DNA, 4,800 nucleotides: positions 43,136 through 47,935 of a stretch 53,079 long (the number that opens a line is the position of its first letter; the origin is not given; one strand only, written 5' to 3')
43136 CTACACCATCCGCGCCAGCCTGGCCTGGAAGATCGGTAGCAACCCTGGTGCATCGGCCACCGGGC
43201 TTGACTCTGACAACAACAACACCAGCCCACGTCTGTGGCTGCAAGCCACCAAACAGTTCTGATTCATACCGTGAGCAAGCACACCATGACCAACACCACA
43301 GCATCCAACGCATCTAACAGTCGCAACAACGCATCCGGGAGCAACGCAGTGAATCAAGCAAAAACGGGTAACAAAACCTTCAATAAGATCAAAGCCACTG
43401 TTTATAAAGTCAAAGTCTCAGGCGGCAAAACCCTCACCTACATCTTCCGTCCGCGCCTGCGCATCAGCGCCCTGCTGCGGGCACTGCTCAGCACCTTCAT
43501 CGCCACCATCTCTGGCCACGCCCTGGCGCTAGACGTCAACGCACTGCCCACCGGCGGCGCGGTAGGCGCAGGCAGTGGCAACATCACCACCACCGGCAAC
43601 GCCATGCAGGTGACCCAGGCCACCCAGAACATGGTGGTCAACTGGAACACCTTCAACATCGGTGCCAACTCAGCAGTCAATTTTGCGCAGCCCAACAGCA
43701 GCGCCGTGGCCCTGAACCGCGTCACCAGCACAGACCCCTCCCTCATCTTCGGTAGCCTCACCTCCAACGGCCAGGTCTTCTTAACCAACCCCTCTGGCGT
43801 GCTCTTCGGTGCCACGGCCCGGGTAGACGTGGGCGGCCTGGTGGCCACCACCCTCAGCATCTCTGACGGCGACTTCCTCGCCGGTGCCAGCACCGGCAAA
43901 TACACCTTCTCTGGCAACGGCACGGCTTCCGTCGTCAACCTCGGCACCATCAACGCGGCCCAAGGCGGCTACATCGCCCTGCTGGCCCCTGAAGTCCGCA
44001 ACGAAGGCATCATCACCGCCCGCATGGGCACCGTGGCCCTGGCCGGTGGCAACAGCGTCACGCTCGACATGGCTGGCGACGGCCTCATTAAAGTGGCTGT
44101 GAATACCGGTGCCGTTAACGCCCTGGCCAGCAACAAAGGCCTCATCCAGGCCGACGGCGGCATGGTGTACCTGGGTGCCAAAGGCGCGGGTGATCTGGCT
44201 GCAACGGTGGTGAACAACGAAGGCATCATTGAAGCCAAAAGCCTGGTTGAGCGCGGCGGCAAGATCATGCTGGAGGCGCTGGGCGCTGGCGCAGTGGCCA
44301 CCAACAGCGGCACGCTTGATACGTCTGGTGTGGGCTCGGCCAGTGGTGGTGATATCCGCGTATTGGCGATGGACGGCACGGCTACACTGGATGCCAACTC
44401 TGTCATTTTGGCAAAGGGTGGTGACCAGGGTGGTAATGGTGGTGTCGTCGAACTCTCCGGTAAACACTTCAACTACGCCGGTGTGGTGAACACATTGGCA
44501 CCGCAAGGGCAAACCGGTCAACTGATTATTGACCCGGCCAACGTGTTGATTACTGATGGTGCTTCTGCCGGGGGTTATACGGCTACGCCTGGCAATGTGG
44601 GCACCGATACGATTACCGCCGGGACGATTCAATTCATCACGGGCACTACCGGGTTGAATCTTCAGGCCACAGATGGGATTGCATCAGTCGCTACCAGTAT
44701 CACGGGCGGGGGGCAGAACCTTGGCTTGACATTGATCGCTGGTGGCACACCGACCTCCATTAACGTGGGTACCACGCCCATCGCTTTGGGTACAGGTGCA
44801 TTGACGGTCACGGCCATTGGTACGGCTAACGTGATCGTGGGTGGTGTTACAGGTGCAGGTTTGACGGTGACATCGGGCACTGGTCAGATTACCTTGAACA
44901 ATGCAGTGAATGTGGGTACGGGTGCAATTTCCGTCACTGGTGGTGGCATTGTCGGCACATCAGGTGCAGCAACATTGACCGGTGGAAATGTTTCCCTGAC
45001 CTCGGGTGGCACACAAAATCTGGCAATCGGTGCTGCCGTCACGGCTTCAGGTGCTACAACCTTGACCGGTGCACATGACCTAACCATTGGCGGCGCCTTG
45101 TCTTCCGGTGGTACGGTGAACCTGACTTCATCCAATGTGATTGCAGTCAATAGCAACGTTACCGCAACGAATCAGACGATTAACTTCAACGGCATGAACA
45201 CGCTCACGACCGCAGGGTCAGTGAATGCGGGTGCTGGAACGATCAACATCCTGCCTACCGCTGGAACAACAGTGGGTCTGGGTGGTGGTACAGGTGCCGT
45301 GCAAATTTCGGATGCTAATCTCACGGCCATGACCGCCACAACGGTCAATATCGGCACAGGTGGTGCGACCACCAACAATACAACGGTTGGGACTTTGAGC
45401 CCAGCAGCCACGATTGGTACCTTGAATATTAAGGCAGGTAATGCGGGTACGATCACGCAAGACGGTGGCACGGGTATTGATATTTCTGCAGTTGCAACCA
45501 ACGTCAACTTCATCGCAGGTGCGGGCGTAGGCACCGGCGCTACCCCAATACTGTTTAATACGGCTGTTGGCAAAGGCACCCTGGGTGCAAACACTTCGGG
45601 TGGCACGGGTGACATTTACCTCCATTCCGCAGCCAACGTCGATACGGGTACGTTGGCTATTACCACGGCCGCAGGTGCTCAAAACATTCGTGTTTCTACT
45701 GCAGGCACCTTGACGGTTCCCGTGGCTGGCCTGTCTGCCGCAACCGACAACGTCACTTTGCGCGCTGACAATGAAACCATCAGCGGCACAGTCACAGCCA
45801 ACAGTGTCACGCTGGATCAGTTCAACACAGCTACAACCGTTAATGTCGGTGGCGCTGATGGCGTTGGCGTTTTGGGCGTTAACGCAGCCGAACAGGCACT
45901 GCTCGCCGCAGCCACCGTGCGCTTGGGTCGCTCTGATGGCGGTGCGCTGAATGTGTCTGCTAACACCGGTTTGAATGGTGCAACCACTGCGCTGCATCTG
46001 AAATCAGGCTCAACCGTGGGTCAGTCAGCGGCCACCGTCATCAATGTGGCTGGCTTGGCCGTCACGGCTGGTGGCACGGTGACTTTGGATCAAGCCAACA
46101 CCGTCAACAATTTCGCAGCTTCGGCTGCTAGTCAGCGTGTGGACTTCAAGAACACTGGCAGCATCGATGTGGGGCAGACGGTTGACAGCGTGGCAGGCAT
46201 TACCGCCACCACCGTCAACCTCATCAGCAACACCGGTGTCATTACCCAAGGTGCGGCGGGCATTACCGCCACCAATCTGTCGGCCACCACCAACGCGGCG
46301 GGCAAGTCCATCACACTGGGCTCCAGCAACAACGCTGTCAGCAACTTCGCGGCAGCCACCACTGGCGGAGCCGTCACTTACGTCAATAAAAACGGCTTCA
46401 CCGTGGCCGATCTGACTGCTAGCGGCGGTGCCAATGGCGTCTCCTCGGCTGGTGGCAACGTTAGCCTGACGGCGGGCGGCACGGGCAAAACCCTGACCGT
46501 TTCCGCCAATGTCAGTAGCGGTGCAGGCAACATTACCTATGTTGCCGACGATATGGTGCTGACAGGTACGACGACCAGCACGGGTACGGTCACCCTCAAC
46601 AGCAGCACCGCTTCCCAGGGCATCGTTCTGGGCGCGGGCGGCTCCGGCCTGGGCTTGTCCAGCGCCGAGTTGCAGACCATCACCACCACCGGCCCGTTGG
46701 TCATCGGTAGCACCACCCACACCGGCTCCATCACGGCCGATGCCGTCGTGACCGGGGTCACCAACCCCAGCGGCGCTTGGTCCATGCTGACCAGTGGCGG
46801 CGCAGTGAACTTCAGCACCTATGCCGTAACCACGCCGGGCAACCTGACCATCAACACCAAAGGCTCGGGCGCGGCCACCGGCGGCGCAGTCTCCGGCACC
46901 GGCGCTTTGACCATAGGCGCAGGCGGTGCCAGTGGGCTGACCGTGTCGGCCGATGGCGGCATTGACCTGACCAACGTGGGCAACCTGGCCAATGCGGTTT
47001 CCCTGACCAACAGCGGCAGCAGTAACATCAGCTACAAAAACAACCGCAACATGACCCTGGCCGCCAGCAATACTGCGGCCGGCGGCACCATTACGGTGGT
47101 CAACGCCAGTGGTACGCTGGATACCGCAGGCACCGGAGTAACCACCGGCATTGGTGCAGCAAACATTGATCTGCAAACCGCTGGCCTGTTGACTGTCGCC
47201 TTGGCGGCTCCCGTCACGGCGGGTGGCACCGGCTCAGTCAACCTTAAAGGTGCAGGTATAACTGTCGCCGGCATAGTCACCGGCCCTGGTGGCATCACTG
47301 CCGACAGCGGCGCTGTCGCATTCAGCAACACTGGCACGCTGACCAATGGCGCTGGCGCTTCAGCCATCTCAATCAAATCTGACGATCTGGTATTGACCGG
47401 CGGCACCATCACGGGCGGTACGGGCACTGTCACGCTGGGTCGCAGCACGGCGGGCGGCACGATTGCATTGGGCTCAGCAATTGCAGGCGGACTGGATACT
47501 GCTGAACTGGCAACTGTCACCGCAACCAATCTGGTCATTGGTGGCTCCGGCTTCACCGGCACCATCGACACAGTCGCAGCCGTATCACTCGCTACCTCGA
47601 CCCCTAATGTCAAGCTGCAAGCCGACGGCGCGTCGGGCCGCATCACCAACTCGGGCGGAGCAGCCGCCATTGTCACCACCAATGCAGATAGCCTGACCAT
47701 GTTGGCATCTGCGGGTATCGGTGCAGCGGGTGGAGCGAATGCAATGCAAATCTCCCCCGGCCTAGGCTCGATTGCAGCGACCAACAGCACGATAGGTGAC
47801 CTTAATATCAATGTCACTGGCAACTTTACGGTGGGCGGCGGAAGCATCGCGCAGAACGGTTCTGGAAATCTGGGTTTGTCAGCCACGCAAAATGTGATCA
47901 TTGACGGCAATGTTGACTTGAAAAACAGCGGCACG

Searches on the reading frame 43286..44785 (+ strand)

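Call 22: search_protein_families(library=pfam, proteins=[window:43286-44785:+], max_evalue=1)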
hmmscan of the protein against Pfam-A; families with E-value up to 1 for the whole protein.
window:43286-44785:+ (500 aa): 2 families
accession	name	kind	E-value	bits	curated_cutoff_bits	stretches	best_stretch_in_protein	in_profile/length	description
PF05860.19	TPS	-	9.4e-38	131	33.5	1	87-330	4-238/252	TPS secretion domain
PF24145.1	K1-lyase_N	-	0.071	13.6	27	1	188-230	24-64/72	K1 capsule-specific polysaccharide lyase, N-terminal domain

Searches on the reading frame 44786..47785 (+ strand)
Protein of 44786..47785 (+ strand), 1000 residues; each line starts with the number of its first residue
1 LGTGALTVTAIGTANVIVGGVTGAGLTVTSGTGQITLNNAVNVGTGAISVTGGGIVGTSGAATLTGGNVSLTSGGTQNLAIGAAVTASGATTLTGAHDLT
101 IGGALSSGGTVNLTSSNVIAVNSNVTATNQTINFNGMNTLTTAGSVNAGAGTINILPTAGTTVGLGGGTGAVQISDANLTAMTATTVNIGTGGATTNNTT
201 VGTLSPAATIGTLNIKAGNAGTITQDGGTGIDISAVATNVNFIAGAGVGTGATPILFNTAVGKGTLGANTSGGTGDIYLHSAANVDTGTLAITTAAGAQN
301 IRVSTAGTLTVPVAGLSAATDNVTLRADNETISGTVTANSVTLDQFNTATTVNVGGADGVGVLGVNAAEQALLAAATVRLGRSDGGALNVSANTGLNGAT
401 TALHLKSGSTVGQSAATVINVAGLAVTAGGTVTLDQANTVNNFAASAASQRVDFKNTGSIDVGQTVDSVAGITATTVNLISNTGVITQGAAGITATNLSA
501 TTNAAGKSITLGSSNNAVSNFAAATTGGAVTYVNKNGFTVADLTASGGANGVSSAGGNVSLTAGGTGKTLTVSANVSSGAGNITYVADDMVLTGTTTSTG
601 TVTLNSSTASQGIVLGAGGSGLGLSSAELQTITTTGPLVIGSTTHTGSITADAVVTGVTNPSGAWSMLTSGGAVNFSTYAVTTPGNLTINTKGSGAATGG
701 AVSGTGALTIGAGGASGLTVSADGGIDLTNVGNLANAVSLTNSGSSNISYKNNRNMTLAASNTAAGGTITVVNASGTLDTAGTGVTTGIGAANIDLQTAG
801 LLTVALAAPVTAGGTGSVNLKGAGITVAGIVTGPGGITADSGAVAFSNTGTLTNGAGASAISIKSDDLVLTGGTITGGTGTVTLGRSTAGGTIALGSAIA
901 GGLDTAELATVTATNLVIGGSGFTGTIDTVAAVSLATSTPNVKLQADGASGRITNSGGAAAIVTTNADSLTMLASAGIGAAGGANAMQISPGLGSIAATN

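Call 22: search_protein_families(library=pfam, proteins=[window:44786-47785:+], max_evalue=1)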
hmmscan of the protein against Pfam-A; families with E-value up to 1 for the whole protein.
window:44786-47785:+ (1000 aa): 1 family
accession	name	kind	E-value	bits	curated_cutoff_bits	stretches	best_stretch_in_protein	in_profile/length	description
PF16020.10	Deltameth_res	-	0.11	12.8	27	0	755-778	22-45/52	Deltamethrin resistance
